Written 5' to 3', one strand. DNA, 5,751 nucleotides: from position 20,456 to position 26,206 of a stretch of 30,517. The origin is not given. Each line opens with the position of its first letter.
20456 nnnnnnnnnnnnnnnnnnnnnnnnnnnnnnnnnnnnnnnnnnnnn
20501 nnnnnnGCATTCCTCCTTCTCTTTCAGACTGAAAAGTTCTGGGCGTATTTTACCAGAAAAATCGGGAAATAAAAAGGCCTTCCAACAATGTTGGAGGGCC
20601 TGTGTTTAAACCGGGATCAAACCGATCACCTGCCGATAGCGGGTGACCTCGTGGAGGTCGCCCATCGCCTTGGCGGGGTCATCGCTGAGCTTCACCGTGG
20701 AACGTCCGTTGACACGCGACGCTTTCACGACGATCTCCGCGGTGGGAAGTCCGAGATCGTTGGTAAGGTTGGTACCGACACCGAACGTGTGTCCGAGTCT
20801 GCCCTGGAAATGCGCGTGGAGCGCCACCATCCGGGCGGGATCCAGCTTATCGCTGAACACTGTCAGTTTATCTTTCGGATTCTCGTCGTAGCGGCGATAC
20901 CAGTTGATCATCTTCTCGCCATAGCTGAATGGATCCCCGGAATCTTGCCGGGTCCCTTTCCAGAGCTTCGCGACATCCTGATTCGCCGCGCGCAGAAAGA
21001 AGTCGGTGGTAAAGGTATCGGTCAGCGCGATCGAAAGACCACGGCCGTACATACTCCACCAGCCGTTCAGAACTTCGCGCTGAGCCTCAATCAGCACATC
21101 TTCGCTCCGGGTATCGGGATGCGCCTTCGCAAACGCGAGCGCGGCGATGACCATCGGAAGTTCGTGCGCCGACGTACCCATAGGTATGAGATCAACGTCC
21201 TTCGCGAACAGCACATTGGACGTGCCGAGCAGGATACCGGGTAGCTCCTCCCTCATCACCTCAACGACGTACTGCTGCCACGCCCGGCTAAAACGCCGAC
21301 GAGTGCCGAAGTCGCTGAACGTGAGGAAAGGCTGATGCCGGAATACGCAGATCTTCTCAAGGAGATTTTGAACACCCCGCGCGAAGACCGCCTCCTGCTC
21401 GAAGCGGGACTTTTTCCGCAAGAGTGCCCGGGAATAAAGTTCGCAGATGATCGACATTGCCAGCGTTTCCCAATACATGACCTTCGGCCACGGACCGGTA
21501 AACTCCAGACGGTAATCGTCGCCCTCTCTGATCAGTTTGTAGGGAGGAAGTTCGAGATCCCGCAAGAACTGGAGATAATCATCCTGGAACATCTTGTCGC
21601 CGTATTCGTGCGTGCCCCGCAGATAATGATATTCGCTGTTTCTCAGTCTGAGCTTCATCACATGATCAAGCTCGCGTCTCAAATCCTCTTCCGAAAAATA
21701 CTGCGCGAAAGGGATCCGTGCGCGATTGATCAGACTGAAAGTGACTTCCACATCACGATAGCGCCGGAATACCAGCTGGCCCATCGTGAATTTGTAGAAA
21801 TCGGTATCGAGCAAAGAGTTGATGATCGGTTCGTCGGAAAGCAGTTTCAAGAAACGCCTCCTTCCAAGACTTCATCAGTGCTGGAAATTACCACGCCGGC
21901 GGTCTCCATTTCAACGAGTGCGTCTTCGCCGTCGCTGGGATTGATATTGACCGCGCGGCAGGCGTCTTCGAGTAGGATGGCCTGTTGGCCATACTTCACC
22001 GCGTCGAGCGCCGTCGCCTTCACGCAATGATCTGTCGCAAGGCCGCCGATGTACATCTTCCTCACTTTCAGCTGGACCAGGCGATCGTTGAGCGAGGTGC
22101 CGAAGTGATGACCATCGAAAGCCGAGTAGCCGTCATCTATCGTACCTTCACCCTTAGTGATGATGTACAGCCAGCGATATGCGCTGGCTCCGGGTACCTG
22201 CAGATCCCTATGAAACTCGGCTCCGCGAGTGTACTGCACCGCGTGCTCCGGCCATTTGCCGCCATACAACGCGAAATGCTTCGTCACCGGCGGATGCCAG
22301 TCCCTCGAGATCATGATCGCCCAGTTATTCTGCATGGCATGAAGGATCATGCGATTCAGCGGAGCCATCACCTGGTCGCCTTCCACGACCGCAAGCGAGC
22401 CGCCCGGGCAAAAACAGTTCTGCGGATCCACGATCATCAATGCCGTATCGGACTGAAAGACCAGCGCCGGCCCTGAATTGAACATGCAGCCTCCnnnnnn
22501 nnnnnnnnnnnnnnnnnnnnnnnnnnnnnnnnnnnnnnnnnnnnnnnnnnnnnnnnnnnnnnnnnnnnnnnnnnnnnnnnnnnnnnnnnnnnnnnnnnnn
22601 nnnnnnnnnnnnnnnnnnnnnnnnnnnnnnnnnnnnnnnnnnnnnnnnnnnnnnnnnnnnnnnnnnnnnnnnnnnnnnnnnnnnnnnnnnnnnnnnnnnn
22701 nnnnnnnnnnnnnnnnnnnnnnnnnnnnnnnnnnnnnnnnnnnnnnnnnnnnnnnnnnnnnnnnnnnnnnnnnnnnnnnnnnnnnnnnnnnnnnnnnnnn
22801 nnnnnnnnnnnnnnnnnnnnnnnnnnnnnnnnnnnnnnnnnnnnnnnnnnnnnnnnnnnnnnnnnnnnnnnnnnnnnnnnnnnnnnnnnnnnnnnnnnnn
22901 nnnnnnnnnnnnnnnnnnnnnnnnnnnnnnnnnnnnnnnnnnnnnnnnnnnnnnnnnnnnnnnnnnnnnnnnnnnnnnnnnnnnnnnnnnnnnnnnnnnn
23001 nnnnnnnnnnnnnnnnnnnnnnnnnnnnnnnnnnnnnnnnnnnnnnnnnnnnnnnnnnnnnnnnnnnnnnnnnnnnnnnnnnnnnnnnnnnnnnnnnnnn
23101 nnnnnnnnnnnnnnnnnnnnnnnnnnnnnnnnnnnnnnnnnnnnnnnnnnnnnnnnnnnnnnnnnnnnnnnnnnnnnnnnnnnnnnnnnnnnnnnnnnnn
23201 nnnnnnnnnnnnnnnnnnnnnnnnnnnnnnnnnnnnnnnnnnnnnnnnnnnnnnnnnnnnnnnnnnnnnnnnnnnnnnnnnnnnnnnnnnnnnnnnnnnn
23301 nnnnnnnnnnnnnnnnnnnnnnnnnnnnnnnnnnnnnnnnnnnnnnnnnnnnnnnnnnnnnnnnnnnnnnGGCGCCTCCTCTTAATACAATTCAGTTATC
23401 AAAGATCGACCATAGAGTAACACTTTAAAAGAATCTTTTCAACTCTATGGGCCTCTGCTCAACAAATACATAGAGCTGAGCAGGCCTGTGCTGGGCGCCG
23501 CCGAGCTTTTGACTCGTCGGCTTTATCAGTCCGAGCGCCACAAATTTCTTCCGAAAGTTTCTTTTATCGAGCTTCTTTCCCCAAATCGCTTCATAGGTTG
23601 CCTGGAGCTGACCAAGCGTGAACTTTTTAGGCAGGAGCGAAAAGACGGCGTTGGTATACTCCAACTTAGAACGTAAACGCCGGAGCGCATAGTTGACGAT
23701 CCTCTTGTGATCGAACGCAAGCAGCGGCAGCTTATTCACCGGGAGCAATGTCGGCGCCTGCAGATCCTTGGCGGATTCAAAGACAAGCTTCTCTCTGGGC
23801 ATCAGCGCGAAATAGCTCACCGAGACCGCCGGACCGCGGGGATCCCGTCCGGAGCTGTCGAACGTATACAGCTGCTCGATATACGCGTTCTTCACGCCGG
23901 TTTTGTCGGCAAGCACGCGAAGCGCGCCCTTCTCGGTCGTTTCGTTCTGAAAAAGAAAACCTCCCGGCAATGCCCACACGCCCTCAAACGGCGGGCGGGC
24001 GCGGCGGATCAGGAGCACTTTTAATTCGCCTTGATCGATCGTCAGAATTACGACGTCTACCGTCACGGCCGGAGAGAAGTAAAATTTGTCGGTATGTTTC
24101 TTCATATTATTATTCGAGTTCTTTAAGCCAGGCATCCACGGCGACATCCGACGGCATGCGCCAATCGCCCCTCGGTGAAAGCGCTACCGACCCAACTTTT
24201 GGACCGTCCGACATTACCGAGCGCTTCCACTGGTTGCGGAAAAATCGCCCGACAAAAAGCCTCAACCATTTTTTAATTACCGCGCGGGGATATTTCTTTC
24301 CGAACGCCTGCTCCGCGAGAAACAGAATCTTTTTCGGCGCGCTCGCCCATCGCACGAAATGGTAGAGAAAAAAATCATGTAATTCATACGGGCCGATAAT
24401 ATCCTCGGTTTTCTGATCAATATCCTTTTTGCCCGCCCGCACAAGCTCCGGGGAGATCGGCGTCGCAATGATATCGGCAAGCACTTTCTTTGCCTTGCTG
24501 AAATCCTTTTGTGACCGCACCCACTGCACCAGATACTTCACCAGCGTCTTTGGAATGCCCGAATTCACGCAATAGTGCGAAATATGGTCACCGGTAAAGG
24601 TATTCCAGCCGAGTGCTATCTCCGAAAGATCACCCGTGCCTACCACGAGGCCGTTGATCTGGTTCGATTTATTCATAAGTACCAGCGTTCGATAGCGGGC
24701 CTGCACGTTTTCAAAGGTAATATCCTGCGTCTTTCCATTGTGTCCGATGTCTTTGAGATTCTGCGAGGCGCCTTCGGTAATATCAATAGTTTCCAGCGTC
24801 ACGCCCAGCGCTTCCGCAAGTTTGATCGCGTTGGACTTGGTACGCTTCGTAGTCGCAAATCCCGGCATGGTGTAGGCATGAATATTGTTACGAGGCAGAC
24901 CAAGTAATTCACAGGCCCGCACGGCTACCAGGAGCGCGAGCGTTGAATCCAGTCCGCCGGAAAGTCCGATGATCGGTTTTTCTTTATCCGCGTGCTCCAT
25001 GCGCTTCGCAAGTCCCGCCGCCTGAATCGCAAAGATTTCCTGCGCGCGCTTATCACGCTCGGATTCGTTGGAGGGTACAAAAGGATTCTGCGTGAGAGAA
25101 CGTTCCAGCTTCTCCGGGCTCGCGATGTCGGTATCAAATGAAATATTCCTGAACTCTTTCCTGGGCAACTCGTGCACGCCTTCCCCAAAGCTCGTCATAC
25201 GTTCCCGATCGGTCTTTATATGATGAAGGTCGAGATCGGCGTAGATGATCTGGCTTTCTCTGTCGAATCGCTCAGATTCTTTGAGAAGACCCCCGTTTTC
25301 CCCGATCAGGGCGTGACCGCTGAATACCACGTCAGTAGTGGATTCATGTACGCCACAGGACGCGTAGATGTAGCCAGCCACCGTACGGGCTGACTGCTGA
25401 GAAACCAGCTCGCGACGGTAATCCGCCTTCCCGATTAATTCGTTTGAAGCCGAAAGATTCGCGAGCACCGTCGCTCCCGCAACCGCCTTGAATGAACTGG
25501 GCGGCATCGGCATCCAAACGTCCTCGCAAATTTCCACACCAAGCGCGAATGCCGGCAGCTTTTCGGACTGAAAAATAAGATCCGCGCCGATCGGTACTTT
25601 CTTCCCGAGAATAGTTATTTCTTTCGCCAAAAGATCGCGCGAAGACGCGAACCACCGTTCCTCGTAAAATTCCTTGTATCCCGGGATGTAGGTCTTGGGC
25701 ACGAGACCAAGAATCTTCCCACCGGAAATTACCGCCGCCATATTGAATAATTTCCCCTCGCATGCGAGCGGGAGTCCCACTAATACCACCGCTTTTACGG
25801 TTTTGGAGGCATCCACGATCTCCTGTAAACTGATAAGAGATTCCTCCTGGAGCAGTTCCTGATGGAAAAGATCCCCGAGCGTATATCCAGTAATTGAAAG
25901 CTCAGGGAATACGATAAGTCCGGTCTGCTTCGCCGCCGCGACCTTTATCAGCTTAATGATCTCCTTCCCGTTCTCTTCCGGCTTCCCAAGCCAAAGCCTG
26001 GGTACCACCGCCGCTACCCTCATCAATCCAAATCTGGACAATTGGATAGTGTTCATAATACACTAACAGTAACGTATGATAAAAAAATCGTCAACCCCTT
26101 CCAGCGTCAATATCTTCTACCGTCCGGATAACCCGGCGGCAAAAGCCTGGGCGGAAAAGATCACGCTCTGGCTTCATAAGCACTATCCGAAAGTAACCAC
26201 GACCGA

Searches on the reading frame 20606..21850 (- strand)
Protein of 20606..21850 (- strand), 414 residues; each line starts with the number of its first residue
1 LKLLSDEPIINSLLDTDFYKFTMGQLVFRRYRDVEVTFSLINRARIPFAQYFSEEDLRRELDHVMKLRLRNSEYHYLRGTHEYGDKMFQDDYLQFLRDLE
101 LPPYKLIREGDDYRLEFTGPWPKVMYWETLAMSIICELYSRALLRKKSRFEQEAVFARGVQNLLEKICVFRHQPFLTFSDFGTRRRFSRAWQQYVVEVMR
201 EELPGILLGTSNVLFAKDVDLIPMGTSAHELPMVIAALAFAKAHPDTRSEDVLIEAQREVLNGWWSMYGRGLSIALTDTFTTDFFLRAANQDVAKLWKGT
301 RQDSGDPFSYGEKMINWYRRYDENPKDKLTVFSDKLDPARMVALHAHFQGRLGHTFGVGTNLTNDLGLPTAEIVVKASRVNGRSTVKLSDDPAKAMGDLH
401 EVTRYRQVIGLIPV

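Call 3: search_protein_families(library=pfam, proteins=[window:20606-21850:-], max_evalue=0.01)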
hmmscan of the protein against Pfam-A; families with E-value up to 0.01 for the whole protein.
window:20606-21850:- (414 aa): 2 families
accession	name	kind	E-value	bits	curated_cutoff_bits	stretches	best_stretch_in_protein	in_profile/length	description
PF04095.22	NAPRTase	-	6.3e-49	167.3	20.8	1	177-408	2-234/239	Nicotinate phosphoribosyltransferase (NAPRTase) family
PF17767.7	NAPRTase_N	-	2.8e-22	79.8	32.6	1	14-135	1-124/125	Nicotinate phosphoribosyltransferase (NAPRTase) N-terminal domain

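Call 4: search_protein_families(library=ncbifam, proteins=[window:20606-21850:-], max_evalue=0.01)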
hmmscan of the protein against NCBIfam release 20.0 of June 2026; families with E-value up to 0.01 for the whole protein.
window:20606-21850:- (414 aa): 9 families
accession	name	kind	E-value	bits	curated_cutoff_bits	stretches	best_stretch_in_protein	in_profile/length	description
NF003704.0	PRK05321.1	subfamily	1.4e-125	419.4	379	1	5-409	5-389/398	nicotinate phosphoribosyltransferase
TIGR01514.1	NAPRTase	equivalog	3.3e-99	332.6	269.55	1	9-410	1-396/399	nicotinate phosphoribosyltransferase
TIGR01513.1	NAPRTase_put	equivalog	2.2e-18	66.4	297.4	2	200-406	166-355/452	nicotinate phosphoribosyltransferase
NF006696.0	PRK09243.1-3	equivalog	1e-15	57.4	503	2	179-396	159-353/451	nicotinate phosphoribosyltransferase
NF006695.0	PRK09243.1-2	equivalog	1.2e-09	37.3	469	1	11-100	5-90/480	nicotinate phosphoribosyltransferase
NF009131.0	PRK12484.1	equivalog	1.3e-08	34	330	1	14-99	8-88/455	nicotinate phosphoribosyltransferase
NF006698.0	PRK09243.1-5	equivalog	6.6e-07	28.4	531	1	207-400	187-354/440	nicotinate phosphoribosyltransferase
NF006694.0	PRK09243.1-1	equivalog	3.8e-05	22.5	663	0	13-101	8-92/485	nicotinate phosphoribosyltransferase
NF006697.0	PRK09243.1-4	equivalog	0.00063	18.4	776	0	13-101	10-93/488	nicotinate phosphoribosyltransferase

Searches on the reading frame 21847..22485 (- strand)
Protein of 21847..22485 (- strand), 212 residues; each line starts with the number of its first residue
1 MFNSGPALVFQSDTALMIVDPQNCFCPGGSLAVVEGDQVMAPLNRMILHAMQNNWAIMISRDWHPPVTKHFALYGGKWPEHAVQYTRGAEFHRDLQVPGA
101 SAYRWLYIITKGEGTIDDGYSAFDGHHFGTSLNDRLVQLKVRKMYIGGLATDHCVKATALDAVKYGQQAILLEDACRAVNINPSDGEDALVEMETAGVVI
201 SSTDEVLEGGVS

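Call 3: search_protein_families(library=pfam, proteins=[window:21847-22485:-], max_evalue=0.01)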
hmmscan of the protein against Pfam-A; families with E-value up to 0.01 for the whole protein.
window:21847-22485:- (212 aa): 1 family
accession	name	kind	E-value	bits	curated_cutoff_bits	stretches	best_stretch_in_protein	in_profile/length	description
PF00857.26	Isochorismatase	-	4.8e-24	85.8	27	1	14-204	1-174/175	Isochorismatase domain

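Call 4: search_protein_families(library=ncbifam, proteins=[window:21847-22485:-], max_evalue=0.01)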
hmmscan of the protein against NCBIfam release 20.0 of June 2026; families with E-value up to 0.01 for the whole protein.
window:21847-22485:- (212 aa): 5 families
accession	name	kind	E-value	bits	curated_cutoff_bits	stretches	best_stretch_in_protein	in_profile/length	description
NF008623.0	PRK11609.1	equivalog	1e-44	152.9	174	1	13-206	3-208/213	bifunctional nicotinamidase/pyrazinamidase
NF050097.1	BiurAmidohydBiuH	equivalog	9.2e-08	31.8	370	1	13-195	18-205/221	biuret amidohydrolase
TIGR03614.1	RutB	equivalog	6.5e-05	22.6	377.95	1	127-195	137-204/226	pyrimidine utilization protein B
NF008517.0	PRK11440.1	equivalog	0.00015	21.7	195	1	125-181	105-161/188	hydrolase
NF041461.1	C_hydro_YcaC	equivalog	0.0067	15.9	310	0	142-199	103-158/201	isochorismate family cysteine hydrolase YcaC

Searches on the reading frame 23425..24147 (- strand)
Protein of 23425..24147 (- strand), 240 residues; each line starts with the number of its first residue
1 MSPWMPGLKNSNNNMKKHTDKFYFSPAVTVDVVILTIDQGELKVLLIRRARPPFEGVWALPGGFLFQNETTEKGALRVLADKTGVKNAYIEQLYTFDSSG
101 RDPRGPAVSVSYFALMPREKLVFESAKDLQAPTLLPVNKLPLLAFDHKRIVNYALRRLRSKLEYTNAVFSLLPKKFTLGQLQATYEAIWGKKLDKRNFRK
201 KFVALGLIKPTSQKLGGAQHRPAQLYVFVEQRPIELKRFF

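Call 46: search_protein_families(library=pfam, proteins=[window:23425-24147:-], max_evalue=0.001)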
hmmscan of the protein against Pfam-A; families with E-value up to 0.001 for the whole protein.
window:23425-24147:- (240 aa): 3 families
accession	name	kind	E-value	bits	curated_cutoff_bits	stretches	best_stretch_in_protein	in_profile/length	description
PF21906.2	NrtR_WHD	-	6.4e-24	84.3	27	1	168-228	1-61/61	NrtR DNA-binding winged helix domain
PF00293.34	NUDIX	-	6e-13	49.4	21.1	1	28-149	4-129/134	NUDIX domain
PF19368.5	AraR_C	-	2.2e-10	41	23.8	1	164-229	1-67/82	AraR C-terminal winged HTH domain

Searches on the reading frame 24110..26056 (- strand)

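Call 46: search_protein_families(library=pfam, proteins=[window:24110-26056:-], max_evalue=0.001)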
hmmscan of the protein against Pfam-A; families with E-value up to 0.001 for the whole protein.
window:24110-26056:- (648 aa): 2 families
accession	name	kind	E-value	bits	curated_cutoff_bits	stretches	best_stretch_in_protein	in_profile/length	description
PF02540.23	NAD_synthase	-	1.2e-27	97.1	21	1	348-540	8-182/242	NAD synthase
PF00795.27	CN_hydrolase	-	3.5e-18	66.3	23.2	1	13-283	1-254/256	Carbon-nitrogen hydrolase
